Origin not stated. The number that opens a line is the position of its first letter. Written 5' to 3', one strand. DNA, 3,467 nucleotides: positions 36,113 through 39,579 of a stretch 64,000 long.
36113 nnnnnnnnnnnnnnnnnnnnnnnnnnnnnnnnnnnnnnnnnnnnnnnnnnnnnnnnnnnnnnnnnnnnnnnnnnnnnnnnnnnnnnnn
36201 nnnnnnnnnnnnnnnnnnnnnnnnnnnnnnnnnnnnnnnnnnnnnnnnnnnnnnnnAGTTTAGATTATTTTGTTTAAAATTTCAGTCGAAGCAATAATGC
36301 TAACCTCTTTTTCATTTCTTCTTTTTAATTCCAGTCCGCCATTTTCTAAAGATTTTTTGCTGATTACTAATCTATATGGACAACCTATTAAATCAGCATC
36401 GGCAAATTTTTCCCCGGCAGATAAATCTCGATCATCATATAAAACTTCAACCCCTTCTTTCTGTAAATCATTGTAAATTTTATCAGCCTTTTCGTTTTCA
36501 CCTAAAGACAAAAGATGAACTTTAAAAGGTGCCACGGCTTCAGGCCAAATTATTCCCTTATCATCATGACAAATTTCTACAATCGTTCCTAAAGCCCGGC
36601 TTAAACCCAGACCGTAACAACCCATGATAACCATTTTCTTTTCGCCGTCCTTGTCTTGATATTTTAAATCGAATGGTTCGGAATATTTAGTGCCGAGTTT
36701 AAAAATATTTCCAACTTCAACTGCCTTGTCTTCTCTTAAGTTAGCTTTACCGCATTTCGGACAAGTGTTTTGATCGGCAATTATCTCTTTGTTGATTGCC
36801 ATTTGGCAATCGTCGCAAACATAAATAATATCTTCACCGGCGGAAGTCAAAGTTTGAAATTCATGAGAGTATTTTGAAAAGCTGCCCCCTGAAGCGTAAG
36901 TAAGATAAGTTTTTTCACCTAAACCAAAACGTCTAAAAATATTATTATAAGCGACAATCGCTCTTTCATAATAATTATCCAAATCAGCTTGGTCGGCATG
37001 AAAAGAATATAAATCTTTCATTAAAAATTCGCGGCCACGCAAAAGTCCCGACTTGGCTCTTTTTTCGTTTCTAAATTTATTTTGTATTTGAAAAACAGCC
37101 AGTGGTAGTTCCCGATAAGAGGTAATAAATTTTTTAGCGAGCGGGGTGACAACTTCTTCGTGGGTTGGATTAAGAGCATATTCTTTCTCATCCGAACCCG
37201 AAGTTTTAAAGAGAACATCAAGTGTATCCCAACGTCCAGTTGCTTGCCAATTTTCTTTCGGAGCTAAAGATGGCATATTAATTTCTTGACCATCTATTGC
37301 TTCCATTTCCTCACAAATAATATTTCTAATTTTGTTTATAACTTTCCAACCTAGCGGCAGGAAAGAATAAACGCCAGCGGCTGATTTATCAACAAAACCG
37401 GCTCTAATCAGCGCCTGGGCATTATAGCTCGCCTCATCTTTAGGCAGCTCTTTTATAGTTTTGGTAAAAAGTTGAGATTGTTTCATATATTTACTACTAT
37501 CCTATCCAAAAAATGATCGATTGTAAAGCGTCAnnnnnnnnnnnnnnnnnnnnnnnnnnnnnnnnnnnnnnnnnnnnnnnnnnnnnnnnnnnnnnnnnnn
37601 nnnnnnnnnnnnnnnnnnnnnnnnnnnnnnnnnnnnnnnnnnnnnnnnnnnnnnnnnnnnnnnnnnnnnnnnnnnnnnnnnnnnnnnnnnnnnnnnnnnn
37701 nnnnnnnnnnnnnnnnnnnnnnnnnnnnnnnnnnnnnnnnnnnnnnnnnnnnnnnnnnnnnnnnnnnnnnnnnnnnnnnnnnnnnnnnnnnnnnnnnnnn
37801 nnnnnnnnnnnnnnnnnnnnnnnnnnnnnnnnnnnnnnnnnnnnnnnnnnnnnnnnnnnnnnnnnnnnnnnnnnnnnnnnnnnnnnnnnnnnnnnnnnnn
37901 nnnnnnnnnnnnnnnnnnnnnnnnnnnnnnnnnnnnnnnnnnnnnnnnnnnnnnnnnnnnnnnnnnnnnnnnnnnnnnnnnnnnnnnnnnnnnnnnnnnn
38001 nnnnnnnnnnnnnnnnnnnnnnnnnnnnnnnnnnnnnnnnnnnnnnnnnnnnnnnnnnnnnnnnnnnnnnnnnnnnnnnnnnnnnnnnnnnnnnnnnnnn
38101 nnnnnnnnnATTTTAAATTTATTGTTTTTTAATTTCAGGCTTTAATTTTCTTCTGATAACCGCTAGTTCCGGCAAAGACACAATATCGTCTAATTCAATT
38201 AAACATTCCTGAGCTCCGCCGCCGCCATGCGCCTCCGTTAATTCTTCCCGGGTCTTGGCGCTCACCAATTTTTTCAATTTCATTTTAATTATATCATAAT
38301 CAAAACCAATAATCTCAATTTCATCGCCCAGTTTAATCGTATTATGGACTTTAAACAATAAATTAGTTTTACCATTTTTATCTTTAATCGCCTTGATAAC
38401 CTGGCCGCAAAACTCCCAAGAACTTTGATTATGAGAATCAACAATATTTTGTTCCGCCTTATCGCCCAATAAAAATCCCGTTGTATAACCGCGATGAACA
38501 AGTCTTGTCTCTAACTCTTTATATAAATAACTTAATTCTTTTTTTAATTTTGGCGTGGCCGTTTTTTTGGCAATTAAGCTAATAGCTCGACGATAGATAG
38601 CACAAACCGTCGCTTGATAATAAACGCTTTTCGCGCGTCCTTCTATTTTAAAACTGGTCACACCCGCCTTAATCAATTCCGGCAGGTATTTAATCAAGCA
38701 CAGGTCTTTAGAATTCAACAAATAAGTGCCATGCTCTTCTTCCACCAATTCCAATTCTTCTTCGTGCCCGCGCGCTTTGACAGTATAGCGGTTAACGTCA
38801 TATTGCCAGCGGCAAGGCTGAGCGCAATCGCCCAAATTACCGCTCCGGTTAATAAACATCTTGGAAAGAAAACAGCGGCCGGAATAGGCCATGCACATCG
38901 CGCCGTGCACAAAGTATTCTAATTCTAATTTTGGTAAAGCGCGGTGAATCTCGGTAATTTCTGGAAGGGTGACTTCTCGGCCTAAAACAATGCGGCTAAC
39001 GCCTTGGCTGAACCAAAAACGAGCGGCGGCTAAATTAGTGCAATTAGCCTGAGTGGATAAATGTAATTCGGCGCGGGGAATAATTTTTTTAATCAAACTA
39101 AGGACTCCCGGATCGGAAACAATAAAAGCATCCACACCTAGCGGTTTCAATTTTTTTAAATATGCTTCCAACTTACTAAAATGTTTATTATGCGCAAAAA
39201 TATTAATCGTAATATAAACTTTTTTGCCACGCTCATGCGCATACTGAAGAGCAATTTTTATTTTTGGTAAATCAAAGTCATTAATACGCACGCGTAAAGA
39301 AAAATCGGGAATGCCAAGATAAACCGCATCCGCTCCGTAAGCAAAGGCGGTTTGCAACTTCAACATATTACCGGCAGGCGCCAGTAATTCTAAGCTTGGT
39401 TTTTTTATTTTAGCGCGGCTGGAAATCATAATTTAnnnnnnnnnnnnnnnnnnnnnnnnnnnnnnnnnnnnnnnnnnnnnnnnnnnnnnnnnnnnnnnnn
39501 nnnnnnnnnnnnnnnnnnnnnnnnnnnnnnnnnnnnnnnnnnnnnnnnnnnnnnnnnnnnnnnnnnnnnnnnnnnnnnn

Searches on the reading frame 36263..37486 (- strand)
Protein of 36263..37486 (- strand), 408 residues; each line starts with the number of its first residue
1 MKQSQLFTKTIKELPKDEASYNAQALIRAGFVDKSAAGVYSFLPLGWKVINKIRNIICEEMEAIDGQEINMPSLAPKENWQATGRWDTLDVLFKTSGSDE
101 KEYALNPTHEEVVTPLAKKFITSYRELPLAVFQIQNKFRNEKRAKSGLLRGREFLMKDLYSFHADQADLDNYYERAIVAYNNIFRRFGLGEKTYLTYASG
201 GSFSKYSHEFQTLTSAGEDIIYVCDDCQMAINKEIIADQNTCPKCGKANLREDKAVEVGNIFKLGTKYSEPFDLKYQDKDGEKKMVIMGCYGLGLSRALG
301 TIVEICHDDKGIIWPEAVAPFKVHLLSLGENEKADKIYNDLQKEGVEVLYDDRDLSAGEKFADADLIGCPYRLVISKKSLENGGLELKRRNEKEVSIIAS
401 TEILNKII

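Call 73: search_protein_families(library=pfam, proteins=[window:36263-37486:-], max_evalue=0.00001)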
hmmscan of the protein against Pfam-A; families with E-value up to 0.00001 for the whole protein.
window:36263-37486:- (408 aa): 2 families
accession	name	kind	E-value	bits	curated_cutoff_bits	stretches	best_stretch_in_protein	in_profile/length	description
PF00587.30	tRNA-synt_2b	-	2.4e-34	119.4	29.3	1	93-305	1-178/179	tRNA synthetase class II core domain (G, H, P, S and T)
PF03129.25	HGTP_anticodon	-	1.9e-17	63.6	21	1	324-407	3-91/94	Anticodon binding domain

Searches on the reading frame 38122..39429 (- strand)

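Call 73: search_protein_families(library=pfam, proteins=[window:38122-39429:-], max_evalue=0.00001)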
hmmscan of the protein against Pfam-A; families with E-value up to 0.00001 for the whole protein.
window:38122-39429:- (436 aa): 2 families
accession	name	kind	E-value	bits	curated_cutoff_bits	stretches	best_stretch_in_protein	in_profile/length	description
PF01136.24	Peptidase_U32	-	2.4e-86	289.2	22.4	1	85-324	2-231/233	Peptidase family U32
PF16325.11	Peptidase_U32_C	-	5.9e-06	26.8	28.2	0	337-425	2-82/83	Peptidase family U32 C-terminal domain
